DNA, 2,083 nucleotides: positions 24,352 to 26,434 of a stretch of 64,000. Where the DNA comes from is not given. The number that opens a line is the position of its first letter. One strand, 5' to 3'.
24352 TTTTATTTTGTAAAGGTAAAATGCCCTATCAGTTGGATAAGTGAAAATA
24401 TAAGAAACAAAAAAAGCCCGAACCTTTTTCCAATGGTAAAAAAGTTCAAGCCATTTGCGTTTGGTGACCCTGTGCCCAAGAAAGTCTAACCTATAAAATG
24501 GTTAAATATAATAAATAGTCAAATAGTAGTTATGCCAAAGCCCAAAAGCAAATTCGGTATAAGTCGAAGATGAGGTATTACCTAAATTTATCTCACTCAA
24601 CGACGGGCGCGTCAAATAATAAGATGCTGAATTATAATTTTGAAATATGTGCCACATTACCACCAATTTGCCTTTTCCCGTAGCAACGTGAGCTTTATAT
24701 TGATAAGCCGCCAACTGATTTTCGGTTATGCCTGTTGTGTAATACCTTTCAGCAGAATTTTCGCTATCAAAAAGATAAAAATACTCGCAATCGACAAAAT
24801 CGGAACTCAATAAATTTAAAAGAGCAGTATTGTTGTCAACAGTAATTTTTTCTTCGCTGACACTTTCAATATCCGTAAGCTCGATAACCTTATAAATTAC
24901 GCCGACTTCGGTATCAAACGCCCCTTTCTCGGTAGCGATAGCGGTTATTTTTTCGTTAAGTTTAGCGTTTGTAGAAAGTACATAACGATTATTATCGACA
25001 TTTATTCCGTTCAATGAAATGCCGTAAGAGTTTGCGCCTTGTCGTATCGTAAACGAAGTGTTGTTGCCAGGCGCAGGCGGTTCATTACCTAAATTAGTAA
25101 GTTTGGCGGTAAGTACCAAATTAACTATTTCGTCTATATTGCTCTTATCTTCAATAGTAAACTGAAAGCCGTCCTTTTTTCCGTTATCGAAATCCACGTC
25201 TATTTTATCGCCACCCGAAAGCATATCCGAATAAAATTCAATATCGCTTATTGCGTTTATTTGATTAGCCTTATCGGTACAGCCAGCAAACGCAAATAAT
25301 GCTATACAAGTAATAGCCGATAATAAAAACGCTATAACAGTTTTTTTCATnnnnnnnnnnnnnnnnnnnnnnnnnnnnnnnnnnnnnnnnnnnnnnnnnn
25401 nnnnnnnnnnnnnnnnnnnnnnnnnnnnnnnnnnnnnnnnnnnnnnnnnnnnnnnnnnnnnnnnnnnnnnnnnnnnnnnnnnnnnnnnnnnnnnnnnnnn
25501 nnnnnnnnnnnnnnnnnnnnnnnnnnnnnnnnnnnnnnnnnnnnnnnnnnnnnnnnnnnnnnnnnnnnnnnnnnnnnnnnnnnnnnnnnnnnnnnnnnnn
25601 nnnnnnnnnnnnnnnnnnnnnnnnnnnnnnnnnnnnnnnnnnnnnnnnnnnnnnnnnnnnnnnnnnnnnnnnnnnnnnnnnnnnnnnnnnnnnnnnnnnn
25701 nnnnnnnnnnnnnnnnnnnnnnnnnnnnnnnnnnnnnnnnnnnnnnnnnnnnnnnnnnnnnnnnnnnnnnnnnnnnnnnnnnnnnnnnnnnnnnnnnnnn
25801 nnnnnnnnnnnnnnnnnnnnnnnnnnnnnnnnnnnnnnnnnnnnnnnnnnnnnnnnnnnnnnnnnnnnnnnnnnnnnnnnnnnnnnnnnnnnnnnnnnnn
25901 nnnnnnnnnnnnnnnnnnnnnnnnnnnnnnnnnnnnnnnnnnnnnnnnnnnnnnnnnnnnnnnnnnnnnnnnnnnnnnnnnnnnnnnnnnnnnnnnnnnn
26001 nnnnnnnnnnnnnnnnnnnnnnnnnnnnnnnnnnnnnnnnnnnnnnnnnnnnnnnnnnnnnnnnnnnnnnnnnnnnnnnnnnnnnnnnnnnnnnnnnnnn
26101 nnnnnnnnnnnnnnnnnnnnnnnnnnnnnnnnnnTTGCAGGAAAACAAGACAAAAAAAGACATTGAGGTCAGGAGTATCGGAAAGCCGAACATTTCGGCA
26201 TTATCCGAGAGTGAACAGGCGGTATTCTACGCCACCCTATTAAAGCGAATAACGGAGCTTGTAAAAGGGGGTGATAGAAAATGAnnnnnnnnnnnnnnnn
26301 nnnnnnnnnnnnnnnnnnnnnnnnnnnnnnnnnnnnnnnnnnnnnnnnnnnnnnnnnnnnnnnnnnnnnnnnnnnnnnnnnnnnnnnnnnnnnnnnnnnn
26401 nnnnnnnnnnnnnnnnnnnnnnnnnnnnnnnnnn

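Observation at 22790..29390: GC-rich foreign island: decayed integrated rolling-circle replicon with large serine recombinase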

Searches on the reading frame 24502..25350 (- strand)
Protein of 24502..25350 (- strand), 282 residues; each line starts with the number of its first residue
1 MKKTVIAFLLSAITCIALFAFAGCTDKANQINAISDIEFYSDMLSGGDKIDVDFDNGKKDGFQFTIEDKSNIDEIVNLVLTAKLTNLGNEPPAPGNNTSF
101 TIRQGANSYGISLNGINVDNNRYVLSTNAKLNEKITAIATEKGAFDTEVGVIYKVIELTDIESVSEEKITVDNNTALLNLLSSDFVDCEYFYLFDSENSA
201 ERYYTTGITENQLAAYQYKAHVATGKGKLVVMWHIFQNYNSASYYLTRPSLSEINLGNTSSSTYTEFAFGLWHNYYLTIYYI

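Call 3: search_protein_families(library=pfam, proteins=[window:24502-25350:-], max_evalue=0.1)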
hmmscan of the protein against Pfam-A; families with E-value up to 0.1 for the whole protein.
window:24502-25350:- (282 aa): 0 families

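Call 4: search_protein_families(library=phrogs, proteins=[window:24502-25350:-], max_evalue=0.1)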
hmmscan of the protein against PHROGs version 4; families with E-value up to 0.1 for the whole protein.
window:24502-25350:- (282 aa): 2 families
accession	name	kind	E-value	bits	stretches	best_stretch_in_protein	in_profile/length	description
phrog_37297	-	unknown function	0.076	14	0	113-193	42-120/131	-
phrog_32833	-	unknown function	0.093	14.1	0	186-213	26-52/67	-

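Call 49: search_protein_families(library=ncbifam, proteins=[window:24502-25350:-], max_evalue=0.1)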
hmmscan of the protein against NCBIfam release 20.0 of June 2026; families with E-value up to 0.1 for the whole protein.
window:24502-25350:- (282 aa): 3 families
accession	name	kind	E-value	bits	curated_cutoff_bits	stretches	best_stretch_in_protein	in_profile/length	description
NF003265.0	PRK04235.1-4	equivalog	0.021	14.6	286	1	177-240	13-77/194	hypothetical protein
NF010606.0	PRK14002.1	equivalog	0.027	14.3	263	1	211-261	30-80/186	K(+)-transporting ATPase subunit C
NF006138.0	PRK08287.1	equivalog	0.096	12.5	210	0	134-271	34-169/189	decarboxylating cobalt-precorrin-6B (C(15))-methyltransferase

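Call 70: search_protein_families(library=pfam, proteins=[L014:11079-11696:+], max_evalue=1)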
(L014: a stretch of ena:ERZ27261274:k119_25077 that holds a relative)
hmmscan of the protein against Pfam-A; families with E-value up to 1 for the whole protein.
L014:11079-11696:+ (205 aa): 3 families
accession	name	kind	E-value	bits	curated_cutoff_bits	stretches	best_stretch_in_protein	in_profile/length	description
PF08299.17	Bac_DnaA_C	-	0.0012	19.2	31.5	1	168-196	39-69/69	Bacterial dnaA protein helix-turn-helix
PF13936.12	HTH_38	-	0.0043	17.2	27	1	163-189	11-37/44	Helix-turn-helix domain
PF08281.18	Sigma70_r4_2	-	0.14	12.2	25.7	1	164-198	17-52/54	Sigma-70, region 4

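Call 91: search_protein_families(library=padloc, proteins=[window:24502-25350:-], max_evalue=0.1)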
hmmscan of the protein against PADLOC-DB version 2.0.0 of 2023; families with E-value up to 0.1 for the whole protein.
window:24502-25350:- (282 aa): 0 families

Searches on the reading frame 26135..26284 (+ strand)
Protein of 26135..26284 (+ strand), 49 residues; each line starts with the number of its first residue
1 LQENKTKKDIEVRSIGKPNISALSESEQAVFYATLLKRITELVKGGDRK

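Call 49: search_protein_families(library=ncbifam, proteins=[window:26135-26284:+], max_evalue=0.1)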
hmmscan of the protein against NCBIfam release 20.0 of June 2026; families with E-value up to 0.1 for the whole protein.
window:26135-26284:+ (49 aa): 0 families

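Call 70: search_protein_families(library=pfam, proteins=[window:26135-26284:+], max_evalue=1)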
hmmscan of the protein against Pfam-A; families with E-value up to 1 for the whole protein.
window:26135-26284:+ (49 aa): 0 families

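Call 91: search_protein_families(library=padloc, proteins=[window:26135-26284:+], max_evalue=0.1)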
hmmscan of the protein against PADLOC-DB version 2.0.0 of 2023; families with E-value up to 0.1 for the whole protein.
window:26135-26284:+ (49 aa): 0 families
